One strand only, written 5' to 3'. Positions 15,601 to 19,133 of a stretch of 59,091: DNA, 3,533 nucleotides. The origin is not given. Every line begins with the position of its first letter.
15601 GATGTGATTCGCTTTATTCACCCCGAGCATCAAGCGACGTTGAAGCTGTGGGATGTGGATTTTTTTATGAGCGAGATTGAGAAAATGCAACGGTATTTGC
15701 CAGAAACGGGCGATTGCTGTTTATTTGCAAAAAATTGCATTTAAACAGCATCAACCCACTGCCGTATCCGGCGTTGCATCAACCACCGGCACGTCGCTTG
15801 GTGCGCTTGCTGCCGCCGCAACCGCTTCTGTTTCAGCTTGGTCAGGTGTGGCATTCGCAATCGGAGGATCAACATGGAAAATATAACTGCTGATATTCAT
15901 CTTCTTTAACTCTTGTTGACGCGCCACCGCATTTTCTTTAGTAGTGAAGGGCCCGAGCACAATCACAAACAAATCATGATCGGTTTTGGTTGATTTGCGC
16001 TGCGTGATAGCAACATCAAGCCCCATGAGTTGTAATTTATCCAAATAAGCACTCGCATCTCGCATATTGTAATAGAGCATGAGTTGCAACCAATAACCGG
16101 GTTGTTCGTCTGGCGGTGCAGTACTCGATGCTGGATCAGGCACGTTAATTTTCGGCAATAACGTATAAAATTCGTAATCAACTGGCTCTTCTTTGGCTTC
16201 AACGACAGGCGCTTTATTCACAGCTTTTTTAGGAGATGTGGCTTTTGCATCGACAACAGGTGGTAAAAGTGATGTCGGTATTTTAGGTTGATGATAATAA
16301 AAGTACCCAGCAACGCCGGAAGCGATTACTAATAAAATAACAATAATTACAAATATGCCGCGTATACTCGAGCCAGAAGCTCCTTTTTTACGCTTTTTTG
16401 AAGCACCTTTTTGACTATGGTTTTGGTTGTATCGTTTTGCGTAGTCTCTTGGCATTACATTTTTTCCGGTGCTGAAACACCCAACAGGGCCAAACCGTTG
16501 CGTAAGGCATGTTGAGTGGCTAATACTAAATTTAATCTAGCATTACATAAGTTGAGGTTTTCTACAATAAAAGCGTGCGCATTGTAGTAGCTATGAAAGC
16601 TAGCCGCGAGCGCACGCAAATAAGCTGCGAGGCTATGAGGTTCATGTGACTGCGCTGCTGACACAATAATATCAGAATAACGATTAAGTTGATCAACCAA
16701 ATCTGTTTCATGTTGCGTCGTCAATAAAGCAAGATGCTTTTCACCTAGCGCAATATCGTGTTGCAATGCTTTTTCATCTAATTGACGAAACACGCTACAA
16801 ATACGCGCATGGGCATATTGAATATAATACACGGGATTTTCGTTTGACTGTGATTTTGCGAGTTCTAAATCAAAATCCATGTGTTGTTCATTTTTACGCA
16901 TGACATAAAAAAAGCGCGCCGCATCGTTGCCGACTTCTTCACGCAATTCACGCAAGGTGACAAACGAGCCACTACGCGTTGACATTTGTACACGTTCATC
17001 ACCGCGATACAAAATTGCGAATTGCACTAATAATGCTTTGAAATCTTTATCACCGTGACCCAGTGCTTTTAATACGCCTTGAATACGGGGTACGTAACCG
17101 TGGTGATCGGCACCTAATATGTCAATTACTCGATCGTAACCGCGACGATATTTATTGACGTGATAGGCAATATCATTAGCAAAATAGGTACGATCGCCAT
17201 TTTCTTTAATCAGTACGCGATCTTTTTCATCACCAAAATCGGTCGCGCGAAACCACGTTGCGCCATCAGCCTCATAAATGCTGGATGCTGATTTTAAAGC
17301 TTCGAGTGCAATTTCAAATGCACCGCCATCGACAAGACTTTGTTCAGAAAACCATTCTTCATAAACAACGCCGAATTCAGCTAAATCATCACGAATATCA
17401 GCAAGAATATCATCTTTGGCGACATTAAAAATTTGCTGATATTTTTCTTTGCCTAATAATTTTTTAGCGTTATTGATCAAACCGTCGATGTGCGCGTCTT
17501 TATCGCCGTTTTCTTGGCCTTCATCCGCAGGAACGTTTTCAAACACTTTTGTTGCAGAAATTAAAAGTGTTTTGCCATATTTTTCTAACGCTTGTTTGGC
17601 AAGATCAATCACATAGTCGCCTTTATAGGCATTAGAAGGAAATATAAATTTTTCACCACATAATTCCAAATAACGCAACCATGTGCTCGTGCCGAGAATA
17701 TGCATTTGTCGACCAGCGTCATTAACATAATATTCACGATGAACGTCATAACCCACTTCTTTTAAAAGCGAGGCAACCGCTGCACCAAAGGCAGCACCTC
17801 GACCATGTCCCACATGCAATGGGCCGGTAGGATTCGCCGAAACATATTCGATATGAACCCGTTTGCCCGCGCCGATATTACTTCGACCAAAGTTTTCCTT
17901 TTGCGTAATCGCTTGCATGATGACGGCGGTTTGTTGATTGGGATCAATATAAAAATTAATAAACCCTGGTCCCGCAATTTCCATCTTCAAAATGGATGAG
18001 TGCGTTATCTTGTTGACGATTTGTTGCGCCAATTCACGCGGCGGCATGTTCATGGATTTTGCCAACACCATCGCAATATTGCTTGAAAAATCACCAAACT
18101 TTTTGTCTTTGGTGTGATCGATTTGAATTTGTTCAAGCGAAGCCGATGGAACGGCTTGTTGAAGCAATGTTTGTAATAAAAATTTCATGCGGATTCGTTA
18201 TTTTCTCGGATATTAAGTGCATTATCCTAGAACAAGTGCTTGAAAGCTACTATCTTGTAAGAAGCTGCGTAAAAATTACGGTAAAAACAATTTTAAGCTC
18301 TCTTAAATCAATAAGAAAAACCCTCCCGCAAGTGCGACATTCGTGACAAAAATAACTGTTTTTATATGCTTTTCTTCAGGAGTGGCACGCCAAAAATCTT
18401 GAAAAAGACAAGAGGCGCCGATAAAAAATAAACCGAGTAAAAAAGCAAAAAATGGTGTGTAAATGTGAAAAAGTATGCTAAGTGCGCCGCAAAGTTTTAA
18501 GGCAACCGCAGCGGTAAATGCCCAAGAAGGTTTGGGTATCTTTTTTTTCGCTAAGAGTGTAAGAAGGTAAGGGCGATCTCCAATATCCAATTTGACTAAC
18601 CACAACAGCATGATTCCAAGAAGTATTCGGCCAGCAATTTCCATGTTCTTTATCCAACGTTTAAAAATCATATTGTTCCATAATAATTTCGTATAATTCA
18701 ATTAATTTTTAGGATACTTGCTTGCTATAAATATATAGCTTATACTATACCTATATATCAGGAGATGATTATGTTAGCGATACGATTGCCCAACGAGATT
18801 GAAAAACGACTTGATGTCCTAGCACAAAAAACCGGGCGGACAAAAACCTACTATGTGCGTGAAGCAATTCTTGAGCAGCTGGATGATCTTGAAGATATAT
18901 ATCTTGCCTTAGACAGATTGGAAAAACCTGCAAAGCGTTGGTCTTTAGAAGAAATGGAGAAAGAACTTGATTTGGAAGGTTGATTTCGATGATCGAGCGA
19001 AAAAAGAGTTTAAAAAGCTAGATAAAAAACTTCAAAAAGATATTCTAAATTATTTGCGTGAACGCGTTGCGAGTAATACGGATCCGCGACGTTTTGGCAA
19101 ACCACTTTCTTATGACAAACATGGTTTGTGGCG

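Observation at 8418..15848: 7.3-kb insertion bracketed by a 98-bp direct duplication of the SPOR-gene 3' end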

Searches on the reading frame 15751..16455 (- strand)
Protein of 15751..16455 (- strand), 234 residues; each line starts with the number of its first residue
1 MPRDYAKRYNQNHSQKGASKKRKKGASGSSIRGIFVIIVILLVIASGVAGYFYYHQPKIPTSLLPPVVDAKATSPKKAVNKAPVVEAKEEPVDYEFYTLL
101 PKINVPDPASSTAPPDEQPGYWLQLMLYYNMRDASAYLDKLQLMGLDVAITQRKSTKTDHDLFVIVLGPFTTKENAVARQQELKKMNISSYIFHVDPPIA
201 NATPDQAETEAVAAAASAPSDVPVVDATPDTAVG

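Call 7: search_protein_families(library=pfam, proteins=[window:15751-16455:-], max_evalue=0.01)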
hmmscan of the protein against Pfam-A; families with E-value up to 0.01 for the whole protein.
window:15751-16455:- (234 aa): 1 family
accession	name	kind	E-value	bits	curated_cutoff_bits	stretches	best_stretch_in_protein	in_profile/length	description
PF05036.18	SPOR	-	5e-12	46.4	21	1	119-192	3-74/76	SPOR domain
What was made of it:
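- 15751..16455 (-): SPOR-domain, FtsN-like gene (234 aa, N-terminal basic stretch plus one hydrophobic helix). Its last 98 nt are repeat copy B. Pfam SPOR E 5e-12 (call 7).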

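Call 9: find_related_loci(query=window:15751-16455:-, collection=genome_contigs, flank=10000)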
Query window:15751-16455:- (234 aa) in genome_contigs; peptide patterns used: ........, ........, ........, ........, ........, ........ (x = any residue, [..] = any of these).
125 stretches matched a pattern, but none encodes a relative of the query by tblastn (E <= 1e-3).
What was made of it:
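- Tried and rejected: A single-protein scan of one-genome-per-species contigs with the SPOR protein found nothing (call 9).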

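Call 10: find_homologous_proteins(query=window:15751-16455:-)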
Query window:15751-16455:- (234 aa): 29 proteins with E <= 0.001 among 2348 candidates.
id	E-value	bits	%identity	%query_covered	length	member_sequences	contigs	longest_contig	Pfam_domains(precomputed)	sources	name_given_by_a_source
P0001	7.1e-149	511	100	100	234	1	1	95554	PF05036.19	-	-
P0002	8.6e-102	357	72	98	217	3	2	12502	PF05036.19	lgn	-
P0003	5.3e-94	332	75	87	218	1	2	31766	PF05036.19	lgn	-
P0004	7.1e-90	318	69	91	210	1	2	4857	PF05036.19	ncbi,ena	-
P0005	1.8e-89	317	66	98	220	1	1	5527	PF05036.19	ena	-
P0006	8.6e-86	305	64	99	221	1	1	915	PF05036.19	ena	-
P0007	1.0e-85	305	63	98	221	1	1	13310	PF05036.19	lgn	-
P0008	2.0e-84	301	68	98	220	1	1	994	PF05036.19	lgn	-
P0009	6.1e-84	299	63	99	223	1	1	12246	PF05036.19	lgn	-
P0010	1.6e-77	278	65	83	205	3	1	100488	PF05036.19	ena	-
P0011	4.3e-77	277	58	98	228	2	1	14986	PF05036.19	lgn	-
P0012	5.1e-77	276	65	85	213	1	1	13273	PF05036.19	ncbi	-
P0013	1.8e-75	271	64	85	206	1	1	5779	PF05036.19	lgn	-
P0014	5.2e-75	270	79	67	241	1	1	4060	-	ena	-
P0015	6.0e-75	270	65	85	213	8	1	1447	PF05036.19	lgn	-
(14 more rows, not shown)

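Call 11: find_encoding_contigs(protein=P0003, flank=10000, max_places=3)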
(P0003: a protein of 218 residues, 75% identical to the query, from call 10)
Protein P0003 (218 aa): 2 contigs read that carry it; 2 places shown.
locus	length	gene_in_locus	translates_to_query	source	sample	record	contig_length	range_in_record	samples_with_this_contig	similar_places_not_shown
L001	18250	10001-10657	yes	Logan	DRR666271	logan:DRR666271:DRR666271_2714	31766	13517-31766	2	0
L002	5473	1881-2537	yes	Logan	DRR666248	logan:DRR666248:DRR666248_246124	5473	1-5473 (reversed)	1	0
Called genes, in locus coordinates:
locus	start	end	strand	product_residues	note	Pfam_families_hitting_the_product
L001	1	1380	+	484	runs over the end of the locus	PF00224:PK, PF02887:PK_C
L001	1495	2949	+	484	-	PF01637:ATPase_2, PF13191:AAA_16 (faint), PF13173:AAA_14, PF13401:AAA_22 (faint)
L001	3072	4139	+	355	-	PF01116:F_bP_aldolase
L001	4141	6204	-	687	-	-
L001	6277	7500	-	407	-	PF00589:Phage_integrase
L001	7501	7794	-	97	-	PF01381:HTH_3, PF13443:HTH_26 (weak)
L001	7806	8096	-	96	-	PF05015:HigB-like_toxin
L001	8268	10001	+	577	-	PF03485:Arg_tRNA_synt_N, PF00750:tRNA-synt_1d, PF05746:DALR_1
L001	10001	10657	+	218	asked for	PF05036:SPOR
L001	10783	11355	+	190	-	PF00227:Proteasome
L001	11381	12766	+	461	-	PF00493:MCM (faint), PF01078:Mg_chelatase (faint), PF00004:AAA, PF07728:AAA_5 (faint), PF13191:AAA_16 (faint), PF13401:AAA_22 (faint), PF07724:AAA_2, PF00004:AAA (weak)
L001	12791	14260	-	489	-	PF01637:ATPase_2, PF13191:AAA_16 (weak), PF13173:AAA_14 (faint)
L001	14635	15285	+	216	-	PF06026:Rib_5-P_isom_A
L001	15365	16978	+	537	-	-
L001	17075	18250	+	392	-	?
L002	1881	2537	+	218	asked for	PF05036:SPOR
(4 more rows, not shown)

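Call 12: find_encoding_contigs(protein=P0002, flank=10000, max_places=3)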
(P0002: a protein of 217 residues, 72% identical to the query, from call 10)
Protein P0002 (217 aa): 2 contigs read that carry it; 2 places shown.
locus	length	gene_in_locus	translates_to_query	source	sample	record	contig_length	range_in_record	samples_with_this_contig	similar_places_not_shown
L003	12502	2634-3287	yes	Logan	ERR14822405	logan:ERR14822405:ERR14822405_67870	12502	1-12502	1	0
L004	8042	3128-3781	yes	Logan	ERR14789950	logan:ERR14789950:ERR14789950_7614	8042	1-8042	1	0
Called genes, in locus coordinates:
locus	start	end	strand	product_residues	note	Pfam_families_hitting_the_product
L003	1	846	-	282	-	?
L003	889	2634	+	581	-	PF03485:Arg_tRNA_synt_N, PF00750:tRNA-synt_1d, PF05746:DALR_1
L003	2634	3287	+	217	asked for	PF05036:SPOR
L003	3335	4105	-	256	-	-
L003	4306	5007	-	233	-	-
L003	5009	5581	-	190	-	PF02592:Vut_1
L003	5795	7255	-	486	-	PF00224:PK, PF02887:PK_C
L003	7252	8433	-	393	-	PF00162:PGK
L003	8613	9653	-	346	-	PF03601:Cons_hypoth698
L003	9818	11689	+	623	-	PF00890:FAD_binding_2 (faint), PF01134:GIDA, PF01262:AlaDh_PNT_C (faint), PF01266:DAO (faint), PF12831:FAD_oxidored, PF21680:GIDA_C_1st, PF13932:SAM_GIDA_C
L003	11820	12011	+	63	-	-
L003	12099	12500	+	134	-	?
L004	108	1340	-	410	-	PF02899:Phage_int_SAM_1 (faint), PF00589:Phage_integrase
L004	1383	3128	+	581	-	PF03485:Arg_tRNA_synt_N, PF00750:tRNA-synt_1d, PF05746:DALR_1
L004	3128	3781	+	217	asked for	PF05036:SPOR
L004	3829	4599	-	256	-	-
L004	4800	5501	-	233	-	-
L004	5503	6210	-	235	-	PF02592:Vut_1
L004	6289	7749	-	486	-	PF00224:PK, PF02887:PK_C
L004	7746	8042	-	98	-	?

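Call 13: find_encoding_contigs(protein=P0010, flank=10000, max_places=3)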
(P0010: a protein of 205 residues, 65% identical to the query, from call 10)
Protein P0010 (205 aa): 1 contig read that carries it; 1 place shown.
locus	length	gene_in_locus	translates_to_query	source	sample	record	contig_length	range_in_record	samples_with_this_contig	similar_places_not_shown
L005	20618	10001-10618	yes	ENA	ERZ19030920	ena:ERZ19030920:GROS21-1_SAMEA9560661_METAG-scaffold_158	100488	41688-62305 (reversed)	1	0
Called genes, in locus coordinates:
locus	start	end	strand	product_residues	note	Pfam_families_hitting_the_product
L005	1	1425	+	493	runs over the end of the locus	PF00224:PK, PF02887:PK_C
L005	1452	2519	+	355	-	PF01116:F_bP_aldolase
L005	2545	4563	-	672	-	-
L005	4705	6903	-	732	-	-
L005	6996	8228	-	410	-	PF00589:Phage_integrase (weak)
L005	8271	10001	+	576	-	PF03485:Arg_tRNA_synt_N, PF00750:tRNA-synt_1d, PF05746:DALR_1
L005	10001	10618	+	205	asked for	PF05036:SPOR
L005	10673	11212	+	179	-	PF00227:Proteasome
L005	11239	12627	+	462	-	PF00493:MCM (faint), PF00004:AAA (weak), PF07728:AAA_5 (faint), PF00004:AAA (weak), PF07724:AAA_2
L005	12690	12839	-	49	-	PF27070:HTH_Rpn_C (weak)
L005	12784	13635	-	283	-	PF04754:Transposase_31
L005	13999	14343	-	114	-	PF03008:DUF234 (weak)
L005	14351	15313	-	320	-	PF01637:ATPase_2, PF13173:AAA_14 (faint)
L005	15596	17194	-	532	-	-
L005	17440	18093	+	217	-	PF06026:Rib_5-P_isom_A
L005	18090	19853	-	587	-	-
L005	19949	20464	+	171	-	PF01161:PBP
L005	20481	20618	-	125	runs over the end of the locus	PF01850:PIN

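Call 26: find_related_loci(query=A2, collection=genome_contigs, flank=10000)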
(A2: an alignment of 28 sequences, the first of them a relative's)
Query A2 (234 aa) in genome_contigs; peptide patterns used: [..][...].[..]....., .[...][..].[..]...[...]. (x = any residue, [..] = any of these).
29 stretches matched a pattern; 3 encode a relative of the query (tblastn E <= 1e-3); 3 distinct loci.
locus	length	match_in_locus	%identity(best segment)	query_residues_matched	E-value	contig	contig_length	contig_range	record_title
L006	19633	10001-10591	65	1-198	8e-85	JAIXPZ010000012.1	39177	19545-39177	MAG: Legionellales bacterium isolate C4_MAG_00008 pond_C4_MAG_00008_000000000063, whole genome shotgun sequence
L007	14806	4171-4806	58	1-230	5e-83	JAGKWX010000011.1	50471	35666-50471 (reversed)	MAG: Alphaproteobacteria bacterium isolate H2_D7_10 H2_D7_10_22, whole genome shotgun sequence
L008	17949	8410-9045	55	1-229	2e-71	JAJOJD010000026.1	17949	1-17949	MAG: Gammaproteobacteria bacterium isolate S5C1339 S5CNODE_215_length_17949_cov_4.319942, whole genome shotgun sequence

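Call 27: find_related_loci(query=A2, collection=metagenome_contigs, flank=10000)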
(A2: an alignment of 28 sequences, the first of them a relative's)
Query A2 (234 aa) in metagenome_contigs; peptide patterns used: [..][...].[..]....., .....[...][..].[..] (x = any residue, [..] = any of these).
272 stretches matched a pattern; 2 encode a relative of the query (tblastn E <= 1e-3); 2 distinct loci.
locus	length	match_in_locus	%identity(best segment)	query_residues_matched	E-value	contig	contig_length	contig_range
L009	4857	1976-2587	69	1-212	8e-93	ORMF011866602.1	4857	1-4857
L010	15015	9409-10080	58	1-229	1e-74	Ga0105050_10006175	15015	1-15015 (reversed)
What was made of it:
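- Tried and rejected: The alignment-based scans found 3 genomic loci and 2 metagenomic loci (calls 26, 27).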

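Call 74: search_protein_families(library=pfam, proteins=[L003:4306-5007:-, L010:10206-11798:+, L010:11810-12502:+, L009:2620-2955:-, L009:2942-3202:-], max_evalue=0.01)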
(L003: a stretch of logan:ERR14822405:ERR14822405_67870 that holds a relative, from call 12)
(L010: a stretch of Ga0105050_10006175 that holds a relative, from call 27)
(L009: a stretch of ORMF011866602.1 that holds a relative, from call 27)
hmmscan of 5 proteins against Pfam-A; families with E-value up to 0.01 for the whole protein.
L003:4306-5007:- (233 aa): 0 families

L010:10206-11798:+ (530 aa): 3 families
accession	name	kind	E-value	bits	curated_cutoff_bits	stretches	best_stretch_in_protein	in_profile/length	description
PF04488.21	Gly_transf_sug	-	4.6e-08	34.1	23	1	23-131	10-79/93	Glycosyltransferase sugar-binding region containing DXD motif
PF12919.13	TcdA_TcdB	-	8.3e-07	29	23.6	1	104-132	169-197/382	TcdA/TcdB catalytic glycosyltransferase domain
PF05704.18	Caps_synth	-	0.00012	22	24.5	1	108-187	113-191/278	Capsular polysaccharide synthesis protein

L010:11810-12502:+ (230 aa): 0 families

L009:2620-2955:- (111 aa): 1 family
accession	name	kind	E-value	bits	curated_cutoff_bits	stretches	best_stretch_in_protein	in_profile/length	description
PF05534.18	HicB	-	2.8e-21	75.6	21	1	52-102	1-51/51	HicB family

L009:2942-3202:- (86 aa): 1 family
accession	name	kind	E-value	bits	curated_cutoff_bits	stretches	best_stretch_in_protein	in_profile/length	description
PF07927.17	HicA_toxin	-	4.5e-12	46.3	27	1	23-82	1-58/58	HicA toxin of bacterial toxin-antitoxin,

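Call 82: find_encoding_contigs(protein=P0011, flank=10000, max_places=2)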
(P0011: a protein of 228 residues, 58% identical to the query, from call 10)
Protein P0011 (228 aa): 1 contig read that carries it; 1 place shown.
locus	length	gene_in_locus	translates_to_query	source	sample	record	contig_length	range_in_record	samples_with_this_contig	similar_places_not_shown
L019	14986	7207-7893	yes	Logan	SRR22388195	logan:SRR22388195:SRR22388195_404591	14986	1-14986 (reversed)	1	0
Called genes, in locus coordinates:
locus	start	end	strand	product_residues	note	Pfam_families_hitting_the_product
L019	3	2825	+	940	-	?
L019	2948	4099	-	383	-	PF01637:ATPase_2 (faint), PF13173:AAA_14, PF13401:AAA_22 (faint), PF13635:DUF4143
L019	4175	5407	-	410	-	PF00589:Phage_integrase (weak)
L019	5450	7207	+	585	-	PF03485:Arg_tRNA_synt_N, PF00750:tRNA-synt_1d, PF05746:DALR_1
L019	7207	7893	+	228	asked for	PF05036:SPOR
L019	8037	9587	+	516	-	PF12919:TcdA_TcdB (faint), PF04488:Gly_transf_sug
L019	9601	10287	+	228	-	-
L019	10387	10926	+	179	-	PF00227:Proteasome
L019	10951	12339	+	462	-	PF00493:MCM (faint), PF01078:Mg_chelatase (faint), PF00004:AAA, PF07728:AAA_5 (faint), PF00004:AAA (weak), PF07724:AAA_2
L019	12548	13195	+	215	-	PF06026:Rib_5-P_isom_A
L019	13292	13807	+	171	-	PF01161:PBP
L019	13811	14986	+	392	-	?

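Call 83: find_encoding_contigs(protein=P0009, flank=10000, max_places=2)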
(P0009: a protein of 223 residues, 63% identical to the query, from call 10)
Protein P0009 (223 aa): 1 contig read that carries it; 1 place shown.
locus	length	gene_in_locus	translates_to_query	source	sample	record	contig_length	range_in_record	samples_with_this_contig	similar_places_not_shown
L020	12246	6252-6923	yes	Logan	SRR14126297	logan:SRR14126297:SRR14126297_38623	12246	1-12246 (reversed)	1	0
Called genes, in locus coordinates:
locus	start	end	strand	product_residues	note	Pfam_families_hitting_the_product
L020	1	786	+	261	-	?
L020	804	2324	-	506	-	-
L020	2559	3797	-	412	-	PF00589:Phage_integrase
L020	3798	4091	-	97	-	PF01381:HTH_3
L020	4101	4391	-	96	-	PF05015:HigB-like_toxin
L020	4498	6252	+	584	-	PF03485:Arg_tRNA_synt_N, PF00750:tRNA-synt_1d, PF05746:DALR_1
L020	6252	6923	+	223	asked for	PF05036:SPOR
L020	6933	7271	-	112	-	PF05534:HicB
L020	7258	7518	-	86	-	PF07927:HicA_toxin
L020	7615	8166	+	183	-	PF00227:Proteasome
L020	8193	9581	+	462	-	PF00493:MCM (faint), PF01078:Mg_chelatase (faint), PF00004:AAA (weak), PF07728:AAA_5 (faint), PF00004:AAA (weak), PF07724:AAA_2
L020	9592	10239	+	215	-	PF06026:Rib_5-P_isom_A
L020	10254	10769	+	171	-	PF01161:PBP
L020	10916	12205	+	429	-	PF05496:RuvB_N, PF01078:Mg_chelatase (faint), PF00004:AAA, PF07728:AAA_5 (faint), PF16193:AAA_assoc_2, PF12002:MgsA_C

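Call 84: find_encoding_contigs(protein=P0007, flank=10000, max_places=2)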
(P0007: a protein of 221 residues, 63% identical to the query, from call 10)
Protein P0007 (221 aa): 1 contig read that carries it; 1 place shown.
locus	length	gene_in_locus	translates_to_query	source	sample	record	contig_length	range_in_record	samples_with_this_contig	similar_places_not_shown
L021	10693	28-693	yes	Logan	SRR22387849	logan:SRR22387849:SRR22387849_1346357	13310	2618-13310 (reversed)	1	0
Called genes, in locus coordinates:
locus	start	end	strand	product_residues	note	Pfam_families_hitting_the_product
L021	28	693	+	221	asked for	PF05036:SPOR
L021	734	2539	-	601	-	-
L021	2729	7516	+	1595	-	-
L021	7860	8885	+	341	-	PF01075:Glyco_transf_9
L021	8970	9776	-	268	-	PF01678:DAP_epimerase, PF02567:PhzC-PhzF (faint), PF01678:DAP_epimerase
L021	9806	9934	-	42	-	-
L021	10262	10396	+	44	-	PF00468:Ribosomal_L34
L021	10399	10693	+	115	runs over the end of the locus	PF00825:Ribonuclease_P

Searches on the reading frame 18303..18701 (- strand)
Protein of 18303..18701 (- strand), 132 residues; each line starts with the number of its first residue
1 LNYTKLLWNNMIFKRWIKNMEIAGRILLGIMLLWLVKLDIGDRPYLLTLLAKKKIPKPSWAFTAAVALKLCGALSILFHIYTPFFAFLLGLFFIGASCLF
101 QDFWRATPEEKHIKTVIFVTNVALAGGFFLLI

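Call 8: search_protein_families(library=pfam, proteins=[window:18303-18701:-], max_evalue=0.01)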
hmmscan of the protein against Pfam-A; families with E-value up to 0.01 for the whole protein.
window:18303-18701:- (132 aa): 2 families
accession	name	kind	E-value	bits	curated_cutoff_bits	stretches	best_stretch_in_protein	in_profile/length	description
PF07681.17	DoxX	-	1.5e-05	26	23.6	1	23-100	4-83/85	DoxX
PF02077.20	SURF4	-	0.0055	16.8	27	0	19-132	154-251/267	SURF4 family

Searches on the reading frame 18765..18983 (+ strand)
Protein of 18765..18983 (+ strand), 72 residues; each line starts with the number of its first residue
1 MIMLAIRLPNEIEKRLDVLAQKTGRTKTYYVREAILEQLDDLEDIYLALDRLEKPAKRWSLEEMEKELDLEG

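Call 8: search_protein_families(library=pfam, proteins=[window:18765-18983:+], max_evalue=0.01)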
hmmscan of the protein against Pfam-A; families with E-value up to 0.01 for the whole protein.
window:18765-18983:+ (72 aa): 5 families
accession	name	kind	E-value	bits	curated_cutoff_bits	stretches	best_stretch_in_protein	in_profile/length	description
PF05509.17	TraY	-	8.1e-06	26.3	21.3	1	6-47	3-44/49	TraY domain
PF01402.27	RHH_1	-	8.8e-06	25.9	20.5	1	6-40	4-38/39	Ribbon-helix-helix protein, copG family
PF19807.5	DUF6290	-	5.2e-05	23.8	27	1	1-68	1-72/72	Family of unknown function (DUF6290)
PF12651.13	RHH_3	-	0.0013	19.1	21.6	1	6-35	7-36/44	Ribbon-helix-helix domain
PF07704.17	PSK_trans_fac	-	0.0047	18.2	28.3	1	17-61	15-61/82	Rv0623-like transcription factor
